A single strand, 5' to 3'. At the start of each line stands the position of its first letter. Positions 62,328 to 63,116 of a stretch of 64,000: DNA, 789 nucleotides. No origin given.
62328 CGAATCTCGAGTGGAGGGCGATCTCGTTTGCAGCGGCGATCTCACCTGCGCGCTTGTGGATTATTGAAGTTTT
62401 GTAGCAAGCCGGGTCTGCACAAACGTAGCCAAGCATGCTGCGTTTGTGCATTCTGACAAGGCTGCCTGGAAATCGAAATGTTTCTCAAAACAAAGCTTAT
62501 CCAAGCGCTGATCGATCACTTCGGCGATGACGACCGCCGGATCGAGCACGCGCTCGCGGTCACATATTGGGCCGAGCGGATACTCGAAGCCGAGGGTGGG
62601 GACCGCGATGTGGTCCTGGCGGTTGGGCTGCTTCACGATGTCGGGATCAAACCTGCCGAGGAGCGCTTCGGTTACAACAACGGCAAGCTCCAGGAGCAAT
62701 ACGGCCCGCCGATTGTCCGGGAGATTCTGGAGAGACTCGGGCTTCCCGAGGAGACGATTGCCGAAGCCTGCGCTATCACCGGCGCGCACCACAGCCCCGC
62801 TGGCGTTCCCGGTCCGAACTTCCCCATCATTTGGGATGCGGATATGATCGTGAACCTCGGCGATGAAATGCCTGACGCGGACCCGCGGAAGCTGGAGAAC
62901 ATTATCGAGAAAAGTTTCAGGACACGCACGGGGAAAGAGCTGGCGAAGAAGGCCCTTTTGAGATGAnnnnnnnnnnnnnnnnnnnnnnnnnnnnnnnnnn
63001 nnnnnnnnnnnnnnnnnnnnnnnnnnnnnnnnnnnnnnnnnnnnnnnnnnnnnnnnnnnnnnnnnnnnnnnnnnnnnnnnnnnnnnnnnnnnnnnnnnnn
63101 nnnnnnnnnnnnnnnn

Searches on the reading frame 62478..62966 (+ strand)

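Call 29: search_protein_families(library=pfam, proteins=[window:62478-62966:+], max_evalue=0.01)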
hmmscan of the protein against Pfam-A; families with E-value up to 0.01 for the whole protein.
window:62478-62966:+ (162 aa): 1 family
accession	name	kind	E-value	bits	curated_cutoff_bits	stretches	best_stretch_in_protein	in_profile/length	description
PF01966.28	HD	-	1.5e-09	38.6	22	1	21-108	1-89/116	HD domain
